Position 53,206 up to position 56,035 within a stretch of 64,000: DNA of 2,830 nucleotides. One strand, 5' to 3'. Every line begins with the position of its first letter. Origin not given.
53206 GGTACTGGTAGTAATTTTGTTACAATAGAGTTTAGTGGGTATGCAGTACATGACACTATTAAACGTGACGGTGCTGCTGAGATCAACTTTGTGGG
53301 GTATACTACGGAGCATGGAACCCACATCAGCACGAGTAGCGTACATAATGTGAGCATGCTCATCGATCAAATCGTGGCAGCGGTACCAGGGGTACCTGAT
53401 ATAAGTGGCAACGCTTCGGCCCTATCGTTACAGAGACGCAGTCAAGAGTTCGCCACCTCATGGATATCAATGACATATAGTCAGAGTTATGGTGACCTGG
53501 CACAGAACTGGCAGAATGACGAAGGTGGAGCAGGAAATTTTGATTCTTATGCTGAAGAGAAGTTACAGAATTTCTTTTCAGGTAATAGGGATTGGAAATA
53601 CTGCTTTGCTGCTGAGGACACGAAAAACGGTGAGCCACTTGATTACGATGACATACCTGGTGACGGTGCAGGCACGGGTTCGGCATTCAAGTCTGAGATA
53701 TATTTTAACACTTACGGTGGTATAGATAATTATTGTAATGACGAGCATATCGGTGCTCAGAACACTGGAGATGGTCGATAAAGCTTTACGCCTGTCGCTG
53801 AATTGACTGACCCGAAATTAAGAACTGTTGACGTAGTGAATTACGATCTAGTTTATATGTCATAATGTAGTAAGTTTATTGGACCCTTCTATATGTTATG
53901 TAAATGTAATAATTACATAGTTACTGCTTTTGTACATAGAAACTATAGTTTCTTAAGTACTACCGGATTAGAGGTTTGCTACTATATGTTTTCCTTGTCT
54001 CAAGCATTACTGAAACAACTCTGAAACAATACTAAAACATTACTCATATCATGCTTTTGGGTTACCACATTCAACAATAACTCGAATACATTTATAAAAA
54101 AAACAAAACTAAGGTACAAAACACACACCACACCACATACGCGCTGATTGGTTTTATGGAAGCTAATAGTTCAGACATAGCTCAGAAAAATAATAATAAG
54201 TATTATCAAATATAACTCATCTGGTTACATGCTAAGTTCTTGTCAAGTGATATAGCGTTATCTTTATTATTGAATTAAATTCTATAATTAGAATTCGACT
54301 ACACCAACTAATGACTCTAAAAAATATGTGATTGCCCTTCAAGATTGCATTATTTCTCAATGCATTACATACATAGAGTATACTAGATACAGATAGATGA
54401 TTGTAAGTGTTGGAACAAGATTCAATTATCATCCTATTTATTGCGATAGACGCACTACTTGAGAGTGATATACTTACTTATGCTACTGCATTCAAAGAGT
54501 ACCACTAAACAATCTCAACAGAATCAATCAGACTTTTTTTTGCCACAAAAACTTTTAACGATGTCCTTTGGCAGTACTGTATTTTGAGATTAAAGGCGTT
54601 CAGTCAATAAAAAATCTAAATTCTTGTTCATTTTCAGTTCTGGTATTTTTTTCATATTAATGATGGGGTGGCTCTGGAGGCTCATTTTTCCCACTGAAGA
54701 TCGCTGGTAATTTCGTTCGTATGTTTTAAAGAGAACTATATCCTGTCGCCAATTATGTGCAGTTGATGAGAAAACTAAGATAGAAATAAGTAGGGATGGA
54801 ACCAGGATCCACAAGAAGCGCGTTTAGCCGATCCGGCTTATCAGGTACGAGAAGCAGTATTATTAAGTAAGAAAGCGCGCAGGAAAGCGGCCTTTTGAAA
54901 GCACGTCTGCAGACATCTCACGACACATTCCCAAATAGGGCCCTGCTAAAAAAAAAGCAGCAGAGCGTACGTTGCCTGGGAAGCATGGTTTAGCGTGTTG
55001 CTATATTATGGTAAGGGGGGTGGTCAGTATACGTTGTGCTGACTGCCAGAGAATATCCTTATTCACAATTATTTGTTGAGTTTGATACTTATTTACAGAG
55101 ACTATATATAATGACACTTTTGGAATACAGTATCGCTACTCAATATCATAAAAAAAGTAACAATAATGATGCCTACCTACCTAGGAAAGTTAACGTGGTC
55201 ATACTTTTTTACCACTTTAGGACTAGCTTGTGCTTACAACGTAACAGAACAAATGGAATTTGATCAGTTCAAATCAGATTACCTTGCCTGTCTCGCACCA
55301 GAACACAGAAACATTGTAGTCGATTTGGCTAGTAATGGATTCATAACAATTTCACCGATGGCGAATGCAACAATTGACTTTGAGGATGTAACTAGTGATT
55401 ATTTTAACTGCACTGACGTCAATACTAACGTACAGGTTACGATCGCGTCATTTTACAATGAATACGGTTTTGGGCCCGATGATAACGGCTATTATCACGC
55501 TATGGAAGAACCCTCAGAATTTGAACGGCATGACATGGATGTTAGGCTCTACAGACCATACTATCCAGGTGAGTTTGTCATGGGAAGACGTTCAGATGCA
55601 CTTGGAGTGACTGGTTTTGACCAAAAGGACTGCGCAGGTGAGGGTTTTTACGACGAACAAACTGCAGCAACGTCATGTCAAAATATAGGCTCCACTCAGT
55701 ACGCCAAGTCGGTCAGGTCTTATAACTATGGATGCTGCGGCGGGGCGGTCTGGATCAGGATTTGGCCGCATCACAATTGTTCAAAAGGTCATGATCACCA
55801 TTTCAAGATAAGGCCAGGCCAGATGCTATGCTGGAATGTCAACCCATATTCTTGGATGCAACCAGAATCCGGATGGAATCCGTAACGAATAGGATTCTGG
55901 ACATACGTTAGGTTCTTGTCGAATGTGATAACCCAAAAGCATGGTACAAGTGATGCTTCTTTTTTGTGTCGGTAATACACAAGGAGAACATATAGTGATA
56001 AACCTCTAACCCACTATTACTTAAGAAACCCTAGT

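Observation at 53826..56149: Inverted pair of Ty5-type solo LTRs brackets the secreted-protein ORF YER188W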

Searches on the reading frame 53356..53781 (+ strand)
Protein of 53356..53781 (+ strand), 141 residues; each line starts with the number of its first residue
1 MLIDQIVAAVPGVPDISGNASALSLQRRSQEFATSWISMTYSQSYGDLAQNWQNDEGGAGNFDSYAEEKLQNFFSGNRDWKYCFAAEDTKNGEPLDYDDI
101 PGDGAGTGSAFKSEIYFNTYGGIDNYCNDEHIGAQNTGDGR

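Call 29: search_protein_families(library=pfam, proteins=[window:53356-53778:+], max_evalue=0.1)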
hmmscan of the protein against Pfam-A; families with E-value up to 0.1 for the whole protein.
window:53356-53778:+ (141 aa): 1 family
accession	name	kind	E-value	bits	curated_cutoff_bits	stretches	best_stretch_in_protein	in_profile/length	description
PF17276.7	DUF5341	-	4.5e-37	128.2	25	1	2-135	30-160/161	Family of unknown function (DUF5341)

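Call 50: find_encoding_contigs(protein=window:53356-53781:+, flank=5000, max_places=10)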
Protein window:53356-53781:+ (141 aa): 24 contigs read that carry it; 10 places shown.
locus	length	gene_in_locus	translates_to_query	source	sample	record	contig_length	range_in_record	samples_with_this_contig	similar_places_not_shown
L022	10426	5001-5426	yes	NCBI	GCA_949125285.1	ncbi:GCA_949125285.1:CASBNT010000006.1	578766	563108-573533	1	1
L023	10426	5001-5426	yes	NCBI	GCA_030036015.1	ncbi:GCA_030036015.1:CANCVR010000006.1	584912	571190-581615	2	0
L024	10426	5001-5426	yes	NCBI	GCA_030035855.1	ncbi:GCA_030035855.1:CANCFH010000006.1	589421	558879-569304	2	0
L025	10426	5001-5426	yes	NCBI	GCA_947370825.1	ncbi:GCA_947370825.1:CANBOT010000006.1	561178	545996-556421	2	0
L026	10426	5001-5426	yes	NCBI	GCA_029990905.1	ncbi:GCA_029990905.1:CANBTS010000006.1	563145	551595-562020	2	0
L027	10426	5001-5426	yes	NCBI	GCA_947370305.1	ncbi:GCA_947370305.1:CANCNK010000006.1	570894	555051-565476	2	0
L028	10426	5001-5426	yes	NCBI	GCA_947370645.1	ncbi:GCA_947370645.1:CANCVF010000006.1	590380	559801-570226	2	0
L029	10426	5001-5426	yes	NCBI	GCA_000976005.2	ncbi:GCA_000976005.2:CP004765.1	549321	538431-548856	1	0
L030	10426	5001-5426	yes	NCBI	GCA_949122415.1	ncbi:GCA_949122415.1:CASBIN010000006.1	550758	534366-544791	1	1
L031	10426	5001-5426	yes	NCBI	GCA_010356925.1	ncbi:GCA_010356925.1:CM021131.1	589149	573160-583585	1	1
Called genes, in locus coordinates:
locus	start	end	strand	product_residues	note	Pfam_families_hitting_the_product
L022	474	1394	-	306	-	-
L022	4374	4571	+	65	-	-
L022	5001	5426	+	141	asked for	PF17276:DUF5341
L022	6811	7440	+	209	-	-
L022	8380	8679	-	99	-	PF04318:DUF468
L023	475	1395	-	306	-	-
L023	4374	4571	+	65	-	-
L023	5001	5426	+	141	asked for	PF17276:DUF5341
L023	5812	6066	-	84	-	PF04318:DUF468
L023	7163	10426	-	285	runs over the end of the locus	-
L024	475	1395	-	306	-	-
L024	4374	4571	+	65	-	-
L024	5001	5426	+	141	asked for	PF17276:DUF5341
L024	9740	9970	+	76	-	PF00230:MIP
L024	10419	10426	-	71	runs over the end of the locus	-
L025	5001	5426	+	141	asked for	PF17276:DUF5341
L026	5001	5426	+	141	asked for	PF17276:DUF5341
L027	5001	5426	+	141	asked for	PF17276:DUF5341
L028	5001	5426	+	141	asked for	PF17276:DUF5341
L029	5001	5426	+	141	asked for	PF17276:DUF5341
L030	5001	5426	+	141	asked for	PF17276:DUF5341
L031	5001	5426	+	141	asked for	PF17276:DUF5341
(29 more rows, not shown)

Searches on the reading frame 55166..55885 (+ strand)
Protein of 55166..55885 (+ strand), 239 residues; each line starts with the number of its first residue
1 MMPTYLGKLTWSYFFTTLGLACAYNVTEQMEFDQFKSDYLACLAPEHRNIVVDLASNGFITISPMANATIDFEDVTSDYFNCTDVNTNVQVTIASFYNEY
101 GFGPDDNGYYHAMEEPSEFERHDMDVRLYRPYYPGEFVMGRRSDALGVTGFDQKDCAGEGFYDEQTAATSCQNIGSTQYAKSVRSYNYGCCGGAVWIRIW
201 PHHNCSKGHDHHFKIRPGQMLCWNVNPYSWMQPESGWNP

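Call 7: find_homologous_proteins(query=window:55166-55882:+)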
Query window:55166-55882:+ (239 aa): 5 proteins with E <= 0.001 among 120 candidates.
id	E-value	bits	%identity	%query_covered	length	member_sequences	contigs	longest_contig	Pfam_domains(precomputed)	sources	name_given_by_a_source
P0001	1.1e-161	555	97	100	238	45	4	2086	-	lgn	-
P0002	1.3e-111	390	97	73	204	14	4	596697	-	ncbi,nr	ncbi:ALH_1b_G0016540.mRNA.1.CDS.1 [Saccharomyces cerevisiae]|nr:ADQ_G0016510.mRNA.1.CDS.1 [Saccharom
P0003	3.9e-90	320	90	65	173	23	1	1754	-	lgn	-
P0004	3.3e-89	317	89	66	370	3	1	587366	PF11603.14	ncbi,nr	ncbi:AQG_2a_G0016700.mRNA.1.CDS.1 [Saccharomyces cerevisiae]|nr:AQG_2a_G0016700.mRNA.1.CDS.1 [Saccha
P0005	7.3e-52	195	76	50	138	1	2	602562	-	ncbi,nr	ncbi:BAQ_1a_G0016470.mRNA.1.CDS.1 [Saccharomyces cerevisiae]|nr:BAM_G0013580.mRNA.1.CDS.1 [Saccharom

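Call 10: find_encoding_contigs(protein=window:55166-55885:+, flank=10000, max_places=10)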
Protein window:55166-55885:+ (239 aa): 12 contigs read that carry it; 8 places shown.
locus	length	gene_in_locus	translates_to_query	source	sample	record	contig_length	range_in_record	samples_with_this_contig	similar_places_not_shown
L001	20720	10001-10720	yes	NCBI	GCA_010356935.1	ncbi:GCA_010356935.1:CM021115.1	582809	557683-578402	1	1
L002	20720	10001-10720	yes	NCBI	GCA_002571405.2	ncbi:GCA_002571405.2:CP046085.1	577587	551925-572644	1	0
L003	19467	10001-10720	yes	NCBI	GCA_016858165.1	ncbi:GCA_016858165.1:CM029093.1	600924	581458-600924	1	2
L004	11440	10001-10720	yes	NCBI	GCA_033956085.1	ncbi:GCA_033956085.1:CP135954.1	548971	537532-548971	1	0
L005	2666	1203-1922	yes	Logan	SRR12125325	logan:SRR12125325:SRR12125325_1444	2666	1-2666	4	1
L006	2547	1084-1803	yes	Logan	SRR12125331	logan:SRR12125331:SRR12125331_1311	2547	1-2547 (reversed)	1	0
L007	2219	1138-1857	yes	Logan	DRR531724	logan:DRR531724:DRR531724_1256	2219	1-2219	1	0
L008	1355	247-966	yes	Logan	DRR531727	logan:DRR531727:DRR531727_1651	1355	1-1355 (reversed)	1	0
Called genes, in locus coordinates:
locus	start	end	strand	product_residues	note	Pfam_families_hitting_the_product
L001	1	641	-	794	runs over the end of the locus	PF00172:Zn_clus, PF04082:Fungal_trans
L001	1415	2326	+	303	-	PF04479:RTA1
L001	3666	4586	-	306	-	-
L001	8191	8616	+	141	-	PF17276:DUF5341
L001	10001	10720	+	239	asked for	-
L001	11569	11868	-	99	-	PF04318:DUF468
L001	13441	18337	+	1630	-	PF00270:DEAD, PF00271:Helicase_C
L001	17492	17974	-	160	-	-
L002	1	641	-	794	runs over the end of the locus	PF00172:Zn_clus, PF04082:Fungal_trans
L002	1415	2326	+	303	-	PF04479:RTA1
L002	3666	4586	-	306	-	-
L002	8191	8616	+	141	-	PF17276:DUF5341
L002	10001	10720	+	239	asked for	-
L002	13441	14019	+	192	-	-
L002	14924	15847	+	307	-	PF00270:DEAD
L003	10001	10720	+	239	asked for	-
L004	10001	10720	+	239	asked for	-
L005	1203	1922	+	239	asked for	-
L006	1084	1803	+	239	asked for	-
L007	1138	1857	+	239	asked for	-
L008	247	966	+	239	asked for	-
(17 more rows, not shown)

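Call 11: find_encoding_contigs(protein=P0004, flank=10000, max_places=6)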
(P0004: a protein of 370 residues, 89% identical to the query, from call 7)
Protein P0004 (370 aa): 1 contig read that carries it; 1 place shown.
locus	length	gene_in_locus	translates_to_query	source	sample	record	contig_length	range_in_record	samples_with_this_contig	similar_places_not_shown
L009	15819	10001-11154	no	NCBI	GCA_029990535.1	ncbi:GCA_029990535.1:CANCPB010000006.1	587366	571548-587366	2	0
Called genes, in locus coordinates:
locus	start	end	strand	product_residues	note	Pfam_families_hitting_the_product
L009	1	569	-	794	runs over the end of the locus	PF00172:Zn_clus, PF04082:Fungal_trans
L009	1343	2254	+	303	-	PF04479:RTA1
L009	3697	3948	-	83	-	-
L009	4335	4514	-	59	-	-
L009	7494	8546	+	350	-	PF17276:DUF5341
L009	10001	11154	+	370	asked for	PF11603:Sir1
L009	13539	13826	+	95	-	-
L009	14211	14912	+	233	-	-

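Call 12: find_encoding_contigs(protein=P0002, flank=10000, max_places=8)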
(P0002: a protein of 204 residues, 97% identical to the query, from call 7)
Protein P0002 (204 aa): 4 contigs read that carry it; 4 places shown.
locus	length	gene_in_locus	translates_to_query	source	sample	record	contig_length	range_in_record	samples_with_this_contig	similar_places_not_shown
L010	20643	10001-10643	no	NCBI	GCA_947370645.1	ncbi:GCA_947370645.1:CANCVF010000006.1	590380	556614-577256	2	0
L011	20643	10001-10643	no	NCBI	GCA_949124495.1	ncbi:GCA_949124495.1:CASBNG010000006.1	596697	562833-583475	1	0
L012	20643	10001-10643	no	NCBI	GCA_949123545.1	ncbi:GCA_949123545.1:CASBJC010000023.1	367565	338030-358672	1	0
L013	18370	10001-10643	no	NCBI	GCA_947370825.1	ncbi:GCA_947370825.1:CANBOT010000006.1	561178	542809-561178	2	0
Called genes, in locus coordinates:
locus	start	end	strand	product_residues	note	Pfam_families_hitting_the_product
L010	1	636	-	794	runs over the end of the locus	PF00172:Zn_clus, PF04082:Fungal_trans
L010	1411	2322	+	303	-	PF04479:RTA1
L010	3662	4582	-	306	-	-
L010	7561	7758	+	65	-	-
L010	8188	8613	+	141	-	PF17276:DUF5341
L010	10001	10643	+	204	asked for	-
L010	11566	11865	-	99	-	PF04318:DUF468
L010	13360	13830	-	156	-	PF00583:Acetyltransf_1, PF13673:Acetyltransf_10 (weak), PF13508:Acetyltransf_7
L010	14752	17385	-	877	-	PF03169:OPT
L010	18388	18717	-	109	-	-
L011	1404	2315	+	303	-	PF04479:RTA1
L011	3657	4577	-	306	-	-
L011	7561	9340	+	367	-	PF17276:DUF5341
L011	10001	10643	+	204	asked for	-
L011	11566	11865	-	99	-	PF04318:DUF468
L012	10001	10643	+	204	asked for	-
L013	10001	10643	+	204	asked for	-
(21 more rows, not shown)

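Call 13: find_encoding_contigs(protein=P0005, flank=10000, max_places=6)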
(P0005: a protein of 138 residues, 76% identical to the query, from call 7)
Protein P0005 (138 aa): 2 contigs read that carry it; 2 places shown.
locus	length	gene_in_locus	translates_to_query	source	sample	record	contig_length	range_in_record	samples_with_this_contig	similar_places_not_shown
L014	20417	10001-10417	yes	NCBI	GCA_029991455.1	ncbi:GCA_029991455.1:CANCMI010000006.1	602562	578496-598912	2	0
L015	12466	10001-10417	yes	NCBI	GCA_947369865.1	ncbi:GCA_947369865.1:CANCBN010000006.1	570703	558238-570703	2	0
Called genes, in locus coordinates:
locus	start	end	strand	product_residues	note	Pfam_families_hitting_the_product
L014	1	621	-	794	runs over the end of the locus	PF00172:Zn_clus, PF04082:Fungal_trans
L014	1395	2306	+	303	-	PF04479:RTA1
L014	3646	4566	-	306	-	-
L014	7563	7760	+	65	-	-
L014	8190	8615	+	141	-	PF17276:DUF5341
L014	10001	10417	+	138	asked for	-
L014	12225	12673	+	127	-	-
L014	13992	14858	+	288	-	PF00248:Aldo_ket_red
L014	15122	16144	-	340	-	PF09084:NMT1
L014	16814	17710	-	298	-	PF01680:SOR_SNZ, PF05690:ThiG (weak)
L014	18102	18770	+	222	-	PF01174:SNO, PF07685:GATase_3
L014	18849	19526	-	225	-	PF01966:HD (weak)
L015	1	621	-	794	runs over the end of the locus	PF00172:Zn_clus, PF04082:Fungal_trans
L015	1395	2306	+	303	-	PF04479:RTA1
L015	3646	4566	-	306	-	-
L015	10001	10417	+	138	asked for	-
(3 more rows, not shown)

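Call 23: find_encoding_contigs(protein=P0001, flank=10000, max_places=10)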
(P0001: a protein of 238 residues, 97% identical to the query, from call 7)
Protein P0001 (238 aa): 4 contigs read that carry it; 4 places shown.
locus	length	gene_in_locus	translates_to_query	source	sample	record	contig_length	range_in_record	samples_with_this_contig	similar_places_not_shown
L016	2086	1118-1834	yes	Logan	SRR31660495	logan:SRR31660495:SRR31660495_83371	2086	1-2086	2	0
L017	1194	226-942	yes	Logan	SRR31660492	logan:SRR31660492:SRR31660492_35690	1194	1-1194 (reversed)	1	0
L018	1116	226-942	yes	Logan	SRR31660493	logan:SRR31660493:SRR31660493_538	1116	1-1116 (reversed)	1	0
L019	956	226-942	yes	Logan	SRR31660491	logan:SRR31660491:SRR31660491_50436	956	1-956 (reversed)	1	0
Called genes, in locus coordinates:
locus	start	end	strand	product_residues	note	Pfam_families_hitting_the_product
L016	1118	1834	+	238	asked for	-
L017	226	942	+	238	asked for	-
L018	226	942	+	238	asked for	-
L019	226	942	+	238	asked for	-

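Call 24: find_encoding_contigs(protein=P0003, flank=10000, max_places=10)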
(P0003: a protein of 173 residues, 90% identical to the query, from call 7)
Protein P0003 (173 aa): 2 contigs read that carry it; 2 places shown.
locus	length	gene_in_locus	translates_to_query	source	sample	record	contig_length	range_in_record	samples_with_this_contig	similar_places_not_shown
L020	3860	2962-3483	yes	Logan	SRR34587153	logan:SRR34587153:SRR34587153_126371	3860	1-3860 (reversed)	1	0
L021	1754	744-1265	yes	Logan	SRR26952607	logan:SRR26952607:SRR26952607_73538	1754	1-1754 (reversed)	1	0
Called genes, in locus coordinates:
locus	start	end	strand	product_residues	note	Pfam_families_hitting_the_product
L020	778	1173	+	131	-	-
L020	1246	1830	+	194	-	PF17276:DUF5341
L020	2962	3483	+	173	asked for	-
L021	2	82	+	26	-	?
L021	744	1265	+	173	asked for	-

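Call 29: search_protein_families(library=pfam, proteins=[window:55166-55882:+, P0004], max_evalue=0.1)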
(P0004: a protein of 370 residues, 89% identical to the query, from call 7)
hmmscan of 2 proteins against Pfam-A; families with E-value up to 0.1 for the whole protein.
window:55166-55882:+ (239 aa): 1 family
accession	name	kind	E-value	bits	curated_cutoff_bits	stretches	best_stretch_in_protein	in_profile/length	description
PF08964.15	Crystall_3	-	0.008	16.8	27.3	1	146-208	3-60/86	Beta/Gamma crystallin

P0004 (370 aa): 1 family
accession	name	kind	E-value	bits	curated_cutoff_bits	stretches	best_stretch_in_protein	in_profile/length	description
PF11603.13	Sir1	-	6.8e-17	62.5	24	1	181-296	5-119/120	Sir1, ORC-binding domain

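Call 46: search_protein_representatives(protein=window:55166-55882:+)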
Query: 239 residues. Proteins with E-value up to 0.001 (for the whole library): 15; up to 1e-10: 7; up to 1e-30: 2. The best 15 are listed.
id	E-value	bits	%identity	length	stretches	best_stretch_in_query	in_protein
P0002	4.1e-112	390.4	97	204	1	2-175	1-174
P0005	2.3e-52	194.5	86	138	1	1-104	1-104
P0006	4.7e-18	82.1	61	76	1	48-116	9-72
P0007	2.7e-16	76.3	38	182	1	14-142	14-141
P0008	9.9e-15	71.2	40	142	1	38-168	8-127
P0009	1.4e-13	67.5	29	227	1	19-232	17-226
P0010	3.8e-11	59.5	70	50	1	1-49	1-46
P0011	5.6e-10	55.6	48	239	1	144-232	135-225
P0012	5.7e-10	55.6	77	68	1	8-46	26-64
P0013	2.1e-07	47.2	52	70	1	101-167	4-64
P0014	4.9e-07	46.0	27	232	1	12-234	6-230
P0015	6.4e-06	42.3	45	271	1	145-212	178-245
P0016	2.4e-05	40.5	32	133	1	19-118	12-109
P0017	1.0e-04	38.4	42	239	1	169-229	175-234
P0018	1.4e-04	37.9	30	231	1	98-238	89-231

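Call 49: search_solved_structures(query=A2, max_evalue=1)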
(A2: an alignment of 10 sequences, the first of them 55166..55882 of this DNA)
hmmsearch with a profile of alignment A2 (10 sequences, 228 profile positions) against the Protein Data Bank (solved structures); distinct sequences matched with E-value up to 1: 1.
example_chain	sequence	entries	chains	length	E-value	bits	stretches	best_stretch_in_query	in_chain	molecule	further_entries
8h68_A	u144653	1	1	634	0.57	12.8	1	3-120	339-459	Maltose/maltodextrin-binding periplasmic protein,DNA N6-methyl adenine demethylase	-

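Call 55: predict_structure(alignment_id=A2)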
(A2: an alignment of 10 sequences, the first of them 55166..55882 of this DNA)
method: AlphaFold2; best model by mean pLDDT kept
length: 239 residues; sequences in the alignment: 10
mean_pLDDT: 53.8   pTM: 0.34
mean pLDDT of the five models: 53.8, 52.7, 51.8, 47.3, 45.3
residues with pLDDT >= 90: 0; 70-90: 26; 50-70: 119; < 50: 94
segments of 3 or more residues with pLDDT < 50: 21-25, 67-75, 90-104, 106-120, 124-144, 163-170, 172-180, 233-239
pLDDT, mean of each block of 10 residues (from residue 1): 66 67 55 78 66 63 56 52 60 38 40 42 38 26 51 57 45 46 65 61 56 64 59 41
secondary structure, 60 per line:
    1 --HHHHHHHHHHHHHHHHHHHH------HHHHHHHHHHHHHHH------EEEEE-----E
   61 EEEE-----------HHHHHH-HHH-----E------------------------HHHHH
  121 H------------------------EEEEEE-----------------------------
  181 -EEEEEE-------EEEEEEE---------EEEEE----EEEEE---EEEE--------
elements in order: H3-22 H29-43 E50-54 E60-64 H76-81 H116-121 E146-151 E182-187 E195-201 E211-215 E220-224 E228-231

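Call 56: list_cluster_members(proteins=[P0009, P0014, P0011, P0017, P0018, P0015, P0007, P0008])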
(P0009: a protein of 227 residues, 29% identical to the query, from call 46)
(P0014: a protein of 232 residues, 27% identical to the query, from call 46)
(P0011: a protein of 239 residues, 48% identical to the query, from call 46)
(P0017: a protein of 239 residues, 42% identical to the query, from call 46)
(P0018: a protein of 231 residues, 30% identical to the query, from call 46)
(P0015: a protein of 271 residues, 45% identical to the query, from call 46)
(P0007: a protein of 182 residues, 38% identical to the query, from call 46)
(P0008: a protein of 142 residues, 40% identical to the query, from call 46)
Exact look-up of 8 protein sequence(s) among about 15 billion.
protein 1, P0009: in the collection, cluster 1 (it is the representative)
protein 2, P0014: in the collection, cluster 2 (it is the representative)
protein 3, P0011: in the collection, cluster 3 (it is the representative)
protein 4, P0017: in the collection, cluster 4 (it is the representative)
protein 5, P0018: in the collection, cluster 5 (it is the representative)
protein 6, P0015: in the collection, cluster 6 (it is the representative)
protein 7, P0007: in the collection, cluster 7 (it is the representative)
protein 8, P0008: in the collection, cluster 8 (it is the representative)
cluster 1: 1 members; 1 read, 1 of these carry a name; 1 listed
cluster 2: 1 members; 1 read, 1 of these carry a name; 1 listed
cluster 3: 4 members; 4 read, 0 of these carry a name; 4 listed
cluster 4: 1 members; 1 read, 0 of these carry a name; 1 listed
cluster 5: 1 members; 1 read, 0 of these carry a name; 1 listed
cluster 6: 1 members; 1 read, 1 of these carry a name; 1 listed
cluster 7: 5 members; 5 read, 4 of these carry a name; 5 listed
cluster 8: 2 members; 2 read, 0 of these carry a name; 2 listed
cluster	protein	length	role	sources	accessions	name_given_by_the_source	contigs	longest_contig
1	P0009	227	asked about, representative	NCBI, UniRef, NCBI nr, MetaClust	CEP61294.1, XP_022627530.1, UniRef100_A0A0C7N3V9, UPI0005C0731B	uncharacterized protein LALA0_S02e11166g [Lachancea lanzarotensis] | LALA0S02e11166g1_1 n=1 Tax=Lachancea lanzarotensis TaxID=1245769 RepID=A0A0C7N3V9_9SACH | status=active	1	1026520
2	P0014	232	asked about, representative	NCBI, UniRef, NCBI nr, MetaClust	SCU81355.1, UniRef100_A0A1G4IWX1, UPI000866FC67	LAMI_0B05842g1_1 [Lachancea mirantina] | LAMI_0B05842g1_1 n=1 Tax=Lachancea mirantina TaxID=1230905 RepID=A0A1G4IWX1_9SACH | status=active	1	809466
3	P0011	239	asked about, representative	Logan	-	-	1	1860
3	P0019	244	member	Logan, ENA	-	-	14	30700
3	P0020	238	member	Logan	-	-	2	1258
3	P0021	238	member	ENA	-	-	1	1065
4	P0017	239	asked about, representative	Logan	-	-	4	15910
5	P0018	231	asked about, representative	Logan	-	-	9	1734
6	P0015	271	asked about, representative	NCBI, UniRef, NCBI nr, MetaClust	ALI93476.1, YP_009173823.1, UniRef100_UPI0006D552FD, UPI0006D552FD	Kbarr-1 killer toxin [Torulaspora delbrueckii dsRNA Mbarr-1 killer virus] | Kbarr-1 killer toxin n=1 Tax=Torulaspora delbrueckii dsRNA Mbarr-1 killer virus ... | status=active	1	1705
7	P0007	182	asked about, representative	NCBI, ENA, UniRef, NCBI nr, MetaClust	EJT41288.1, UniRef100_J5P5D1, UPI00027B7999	YER188W-like protein [Saccharomyces kudriavzevii IFO 1802] | YER188W-like protein n=2 Tax=Saccharomyces kudriavzevii (strain ATCC MYA-4449 / AS 2.2408 ... | status=active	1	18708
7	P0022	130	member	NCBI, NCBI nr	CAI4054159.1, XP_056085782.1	uncharacterized protein SKDI_16G4240 [Saccharomyces kudriavzevii IFO 1802]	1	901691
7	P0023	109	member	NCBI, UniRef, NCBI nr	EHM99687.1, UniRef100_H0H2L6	hypothetical protein VIN7_10590 [Saccharomyces cerevisiae x Saccharomyces kudriavzevii ... | Uncharacterized protein n=1 Tax=Saccharomyces cerevisiae x Saccharomyces kudriavzevii ...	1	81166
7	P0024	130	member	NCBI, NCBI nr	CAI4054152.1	hypothetical protein SKDZ_16G4220 [Saccharomyces kudriavzevii ZP591]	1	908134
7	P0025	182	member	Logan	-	-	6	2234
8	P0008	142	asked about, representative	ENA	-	-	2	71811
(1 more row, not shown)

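Call 60: find_encoding_contigs(protein=P0007, flank=5000, max_places=4)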
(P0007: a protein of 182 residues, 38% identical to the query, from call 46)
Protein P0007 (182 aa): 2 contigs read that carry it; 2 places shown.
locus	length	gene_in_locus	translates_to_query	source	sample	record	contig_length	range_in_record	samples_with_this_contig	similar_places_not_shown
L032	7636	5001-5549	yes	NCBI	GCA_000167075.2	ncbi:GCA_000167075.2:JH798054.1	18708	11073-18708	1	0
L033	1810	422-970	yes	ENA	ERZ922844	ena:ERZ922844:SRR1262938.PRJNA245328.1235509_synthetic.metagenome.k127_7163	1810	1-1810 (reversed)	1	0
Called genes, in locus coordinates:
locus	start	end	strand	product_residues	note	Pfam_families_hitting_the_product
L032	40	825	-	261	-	PF01507:PAPS_reduct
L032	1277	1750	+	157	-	PF09748:Med10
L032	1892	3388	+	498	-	PF12894:ANAPC4_WD40 (faint), PF24796:WDR55, PF24807:WD40_CDC20-Fz (faint), PF23409:Beta-prop_EML (weak)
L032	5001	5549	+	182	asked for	-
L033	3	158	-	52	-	?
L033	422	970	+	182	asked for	-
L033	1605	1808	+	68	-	?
